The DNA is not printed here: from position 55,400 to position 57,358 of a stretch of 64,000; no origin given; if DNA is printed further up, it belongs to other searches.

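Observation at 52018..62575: Polysaccharide-utilization-like locus combining a NanM-like Kelch mutarotase, a tandem BNR sialidase-like enzyme, an HpcH aldolase, a GntR/LacI regulator and a TBDR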

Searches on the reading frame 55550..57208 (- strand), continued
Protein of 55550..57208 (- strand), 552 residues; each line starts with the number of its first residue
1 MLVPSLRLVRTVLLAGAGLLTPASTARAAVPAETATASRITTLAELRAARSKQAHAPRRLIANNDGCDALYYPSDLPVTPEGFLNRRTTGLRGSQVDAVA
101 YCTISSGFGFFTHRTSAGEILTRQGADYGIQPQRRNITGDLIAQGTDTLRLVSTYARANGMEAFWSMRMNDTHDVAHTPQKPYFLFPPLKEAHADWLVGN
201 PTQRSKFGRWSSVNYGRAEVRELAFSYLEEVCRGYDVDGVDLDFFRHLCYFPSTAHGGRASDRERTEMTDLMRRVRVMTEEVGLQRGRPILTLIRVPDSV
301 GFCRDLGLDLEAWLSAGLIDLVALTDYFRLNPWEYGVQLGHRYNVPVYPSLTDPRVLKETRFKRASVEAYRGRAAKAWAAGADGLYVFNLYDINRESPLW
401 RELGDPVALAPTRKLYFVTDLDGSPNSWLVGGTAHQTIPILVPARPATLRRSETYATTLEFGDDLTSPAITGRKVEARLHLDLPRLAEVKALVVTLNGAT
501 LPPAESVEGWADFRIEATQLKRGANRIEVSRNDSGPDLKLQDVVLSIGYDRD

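Call 29: search_protein_families(library=pfam, proteins=[L007:12401-14203:-, L007:5670-6665:+, L007:9006-10850:-, L007:10992-12404:-, L008:5666-6862:+, L008:6859-8166:+, L008:8339-9703:+, L008:12760-13575:+, L008:13575-14771:+, L019:5611-8799:+], max_evalue=0.001)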
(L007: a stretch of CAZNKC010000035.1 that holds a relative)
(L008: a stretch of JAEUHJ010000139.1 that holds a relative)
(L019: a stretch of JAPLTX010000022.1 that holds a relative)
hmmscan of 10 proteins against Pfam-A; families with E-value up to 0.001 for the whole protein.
L007:12401-14203:- (600 aa): 4 families
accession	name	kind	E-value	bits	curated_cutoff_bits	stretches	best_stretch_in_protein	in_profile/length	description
PF00884.28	Sulfatase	-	2.8e-37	129.1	25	1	106-420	1-301/301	Sulfatase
PF16347.10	SGSH_C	-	6.6e-15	56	29.3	1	375-436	8-69/154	N-sulphoglucosamine sulphohydrolase, C-terminal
PF07394.17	DUF1501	-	2.7e-05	24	27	1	335-367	268-300/390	Protein of unknown function (DUF1501)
PF01663.27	Phosphodiest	-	9.6e-05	22.6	23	1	331-369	184-222/342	Type I phosphodiesterase / nucleotide pyrophosphatase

L007:5670-6665:+ (331 aa): 1 family
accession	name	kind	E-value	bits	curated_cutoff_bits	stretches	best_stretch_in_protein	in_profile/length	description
PF03328.21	HpcH_HpaI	-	2.8e-30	105.7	25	1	67-316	3-218/221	HpcH/HpaI aldolase/citrate lyase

L007:9006-10850:- (614 aa): 2 families
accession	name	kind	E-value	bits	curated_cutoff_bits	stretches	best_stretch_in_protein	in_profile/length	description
PF03150.19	CCP_MauG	-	3.9e-52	177.3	25.6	1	320-468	1-148/149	Di-haem cytochrome c peroxidase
PF20243.3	MbnP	-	1.1e-27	97.6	27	1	56-234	4-178/189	MbnP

L007:10992-12404:- (470 aa): 0 families

L008:5666-6862:+ (398 aa): 5 families
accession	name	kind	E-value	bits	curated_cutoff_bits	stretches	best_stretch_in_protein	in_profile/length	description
PF13088.12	BNR_2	-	1.3e-33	116.9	31.4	1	86-366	7-272/277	BNR repeat-like domain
PF02012.26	BNR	-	2.9e-09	36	27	0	101-110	2-11/12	BNR/Asp-box repeat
PF13859.12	BNR_3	-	1.7e-06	28.2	27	1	76-284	9-211/308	BNR repeat-like domain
PF24316.1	Tli3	-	2.3e-05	25.1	27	0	330-348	84-102/129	T6SS Tli3 immunity protein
PF14870.12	PSII_BNR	-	0.00012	21.8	27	0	335-370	43-77/303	Photosynthesis system II assembly factor YCF48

L008:6859-8166:+ (435 aa): 0 families

L008:8339-9703:+ (454 aa): 3 families
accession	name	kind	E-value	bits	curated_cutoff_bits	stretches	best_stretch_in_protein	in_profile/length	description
PF13229.12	Beta_helix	-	5.1e-13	49.4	25.9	2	337-441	31-135/158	Right handed beta helix region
PF05048.19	NosD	-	2.3e-10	40.7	23.6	1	279-438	19-167/212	Periplasmic copper-binding protein (NosD)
PF07602.17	DUF1565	-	3.1e-09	37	20.3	1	62-100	2-40/257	Protein of unknown function (DUF1565)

L008:12760-13575:+ (271 aa): 1 family
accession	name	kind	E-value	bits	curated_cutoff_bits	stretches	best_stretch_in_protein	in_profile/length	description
PF03328.21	HpcH_HpaI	-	5.2e-25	88.5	25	1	32-237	17-214/221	HpcH/HpaI aldolase/citrate lyase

L008:13575-14771:+ (398 aa): 1 family
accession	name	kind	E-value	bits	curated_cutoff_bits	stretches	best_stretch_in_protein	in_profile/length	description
PF02638.21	GHL10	-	8.7e-10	38.6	27.9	1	101-302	59-258/311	Glycosyl hydrolase-like 10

L019:5611-8799:+ (1062 aa): 4 families
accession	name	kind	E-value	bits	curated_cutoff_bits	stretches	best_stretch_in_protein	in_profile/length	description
PF18582.6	HZS_alpha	-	3.5e-22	79.2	26.6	1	721-798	21-98/98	Hydrazine synthase alpha subunit middle domain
PF00754.31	F5_F8_type_C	-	7.1e-14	52.5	28.2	1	58-166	13-115/127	F5/8 type C domain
PF22633.2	F5_F8_type_C_2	-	4.2e-13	50.2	27.8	1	62-161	2-91/91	NedA-like, galactose-binding domain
PF13442.11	Cytochrome_CBB3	-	0.00041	21.1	27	0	837-859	5-25/68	Cytochrome C oxidase, cbb3-type, subunit III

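Call 32: search_solved_structures(query=A1, max_evalue=0.01, show_alignments=1)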
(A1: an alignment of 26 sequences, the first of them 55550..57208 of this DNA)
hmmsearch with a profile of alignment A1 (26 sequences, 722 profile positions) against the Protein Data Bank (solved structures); distinct sequences matched with E-value up to 0.01: 3.
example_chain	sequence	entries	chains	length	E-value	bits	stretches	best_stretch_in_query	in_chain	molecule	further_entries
6rzd_A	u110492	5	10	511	9.4e-24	86.6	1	133-414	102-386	exosialidase from uncultured bacterium pG7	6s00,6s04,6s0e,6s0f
5oq2_A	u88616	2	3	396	0.0016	19.7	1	199-268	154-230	Cwp19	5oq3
8k1a_A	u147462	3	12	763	0.0048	18.1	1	181-255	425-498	Alpha-galactosidase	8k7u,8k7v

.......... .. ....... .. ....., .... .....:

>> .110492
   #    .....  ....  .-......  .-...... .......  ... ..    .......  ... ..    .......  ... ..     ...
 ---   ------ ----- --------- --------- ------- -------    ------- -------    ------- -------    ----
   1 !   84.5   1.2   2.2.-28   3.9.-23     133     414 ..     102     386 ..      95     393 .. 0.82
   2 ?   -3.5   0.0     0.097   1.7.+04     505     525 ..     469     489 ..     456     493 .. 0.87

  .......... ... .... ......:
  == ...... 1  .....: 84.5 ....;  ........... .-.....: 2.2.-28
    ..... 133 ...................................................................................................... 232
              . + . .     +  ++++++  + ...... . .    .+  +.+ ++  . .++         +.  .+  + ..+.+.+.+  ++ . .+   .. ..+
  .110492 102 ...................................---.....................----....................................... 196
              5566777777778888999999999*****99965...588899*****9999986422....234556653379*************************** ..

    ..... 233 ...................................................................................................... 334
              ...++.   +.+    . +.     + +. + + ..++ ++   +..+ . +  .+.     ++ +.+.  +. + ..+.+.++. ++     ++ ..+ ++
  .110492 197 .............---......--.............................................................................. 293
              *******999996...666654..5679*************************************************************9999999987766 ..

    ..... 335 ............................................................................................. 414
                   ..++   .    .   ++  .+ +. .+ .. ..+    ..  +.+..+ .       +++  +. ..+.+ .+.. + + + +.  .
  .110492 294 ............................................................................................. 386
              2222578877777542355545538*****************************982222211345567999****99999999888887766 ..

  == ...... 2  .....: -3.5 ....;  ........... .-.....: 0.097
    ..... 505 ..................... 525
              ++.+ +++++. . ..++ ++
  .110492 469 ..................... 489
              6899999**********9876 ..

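Call 97: find_encoding_contigs(protein=P0003, flank=9000, max_places=1)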
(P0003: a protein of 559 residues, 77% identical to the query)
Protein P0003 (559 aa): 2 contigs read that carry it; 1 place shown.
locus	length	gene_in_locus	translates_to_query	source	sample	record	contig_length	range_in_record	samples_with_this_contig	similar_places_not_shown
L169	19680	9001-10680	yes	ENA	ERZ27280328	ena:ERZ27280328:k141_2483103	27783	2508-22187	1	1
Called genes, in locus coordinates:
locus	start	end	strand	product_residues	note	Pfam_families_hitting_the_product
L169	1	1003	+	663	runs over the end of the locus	-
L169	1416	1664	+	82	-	PF14863:Alkyl_sulf_dimr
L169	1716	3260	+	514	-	PF00034:Cytochrom_C (faint)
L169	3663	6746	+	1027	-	PF13620:CarboxypepD_reg, PF13715:CarbopepD_reg_2, PF07715:Plug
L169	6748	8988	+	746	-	PF13088:BNR_2, PF15902:Sortilin-Vps10 (faint), PF02012:BNR (faint)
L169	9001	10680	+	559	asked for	-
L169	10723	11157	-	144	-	PF03328:HpcH_HpaI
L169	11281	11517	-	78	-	-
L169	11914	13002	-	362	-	PF00392:GntR, PF00532:Peripla_BP_1 (faint), PF13377:Peripla_BP_3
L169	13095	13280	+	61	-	-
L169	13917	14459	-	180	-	PF04313:HSDR_N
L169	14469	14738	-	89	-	-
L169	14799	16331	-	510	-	PF13271:DUF4062, PF13749:HATPase_c_4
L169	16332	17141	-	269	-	-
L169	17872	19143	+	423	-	PF07586:HXXSHH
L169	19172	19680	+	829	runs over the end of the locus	PF07626:PSD3, PF07637:PSD5, PF07631:PSD4, PF07627:PSCyt3, PF07624:PSD2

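Call 98: find_encoding_contigs(protein=P0006, flank=9000, max_places=1)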
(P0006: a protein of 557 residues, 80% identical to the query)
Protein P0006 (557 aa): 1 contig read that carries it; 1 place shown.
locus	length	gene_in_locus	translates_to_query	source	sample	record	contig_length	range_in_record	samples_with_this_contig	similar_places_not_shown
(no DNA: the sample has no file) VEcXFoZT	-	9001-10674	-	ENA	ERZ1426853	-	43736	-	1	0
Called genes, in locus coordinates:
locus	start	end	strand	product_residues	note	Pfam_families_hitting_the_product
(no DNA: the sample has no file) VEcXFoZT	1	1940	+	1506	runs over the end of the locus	PF13385:Laminin_G_3, PF14885:GHL15 (weak), PF02018:CBM_4_9 (weak), PF25275:Golvesin_C, PF07679:I-set (weak), PF13927:Ig_3 (faint)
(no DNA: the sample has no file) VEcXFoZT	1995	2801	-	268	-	PF00248:Aldo_ket_red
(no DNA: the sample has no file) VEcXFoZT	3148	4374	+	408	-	PF13088:BNR_2 (faint)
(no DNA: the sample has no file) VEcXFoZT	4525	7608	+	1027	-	PF13620:CarboxypepD_reg, PF13715:CarbopepD_reg_2, PF07715:Plug, PF00593:TonB_dep_Rec_b-barrel, PF14905:OMP_b-brl_3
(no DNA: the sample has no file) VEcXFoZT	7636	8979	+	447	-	-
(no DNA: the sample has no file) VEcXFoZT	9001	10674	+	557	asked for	PF02638:GHL10 (faint)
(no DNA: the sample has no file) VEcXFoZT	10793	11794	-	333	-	PF13964:Beta-prop_Calicin (weak), PF01344:Kelch_1 (weak), PF07646:Kelch_2 (faint), PF24996:NANM, PF25210:Kelch_FKB95 (weak), PF13415:Beta-prop_FBX42, PF24681:Kelch_KLHDC2_KLHL20_DRC7, PF24981:Beta-prop_ATRN-LZTR1 (weak)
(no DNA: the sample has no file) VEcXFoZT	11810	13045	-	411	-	PF07690:MFS_1, PF03137:OATP (weak), PF07690:MFS_1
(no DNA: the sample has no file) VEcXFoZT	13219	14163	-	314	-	-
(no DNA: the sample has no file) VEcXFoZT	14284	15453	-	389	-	PF01979:Amidohydro_1, PF07969:Amidohydro_3 (weak)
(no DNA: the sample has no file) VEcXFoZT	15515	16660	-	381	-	PF01408:GFO_IDH_MocA, PF22725:GFO_IDH_MocA_C3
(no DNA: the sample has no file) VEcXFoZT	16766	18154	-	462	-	PF00202:Aminotran_3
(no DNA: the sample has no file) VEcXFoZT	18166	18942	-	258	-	PF08220:HTH_DeoR, PF08279:HTH_11, PF00455:DeoRC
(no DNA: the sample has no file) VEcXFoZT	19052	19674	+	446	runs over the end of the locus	PF04734:Ceramidase_alk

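Call 99: find_encoding_contigs(protein=P0009, flank=9000, max_places=1)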
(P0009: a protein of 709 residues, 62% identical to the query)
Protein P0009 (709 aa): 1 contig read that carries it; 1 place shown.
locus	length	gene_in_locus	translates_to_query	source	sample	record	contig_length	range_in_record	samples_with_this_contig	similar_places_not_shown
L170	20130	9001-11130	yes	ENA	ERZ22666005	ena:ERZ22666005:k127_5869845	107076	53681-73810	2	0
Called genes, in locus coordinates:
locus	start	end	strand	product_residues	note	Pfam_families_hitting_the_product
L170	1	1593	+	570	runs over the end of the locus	PF07399:Na_H_antiport_3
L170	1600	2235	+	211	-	PF00677:Lum_binding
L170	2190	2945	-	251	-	PF06210:DUF1003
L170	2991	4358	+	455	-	PF04734:Ceramidase_alk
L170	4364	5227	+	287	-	PF02796:HTH_7 (faint), PF04218:CENP-B_N (faint), PF08765:Mor (faint), PF13384:HTH_23 (faint), PF13518:HTH_28 (faint)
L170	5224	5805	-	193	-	PF07635:PSCyt1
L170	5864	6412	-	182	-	PF13482:RNase_H_2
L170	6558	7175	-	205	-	-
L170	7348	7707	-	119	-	PF16798:DUF5069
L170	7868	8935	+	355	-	-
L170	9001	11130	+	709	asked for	PF02638:GHL10 (faint)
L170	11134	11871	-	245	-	PF02475:TRM5-TYW2_MTfase (weak)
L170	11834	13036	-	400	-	PF01663:Phosphodiest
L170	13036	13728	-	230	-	PF01740:STAS, PF13466:STAS_2, PF00072:Response_reg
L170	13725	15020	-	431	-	PF00132:Hexapep (faint), PF25087:GMPPB_C (weak), PF02397:Bac_transf (weak)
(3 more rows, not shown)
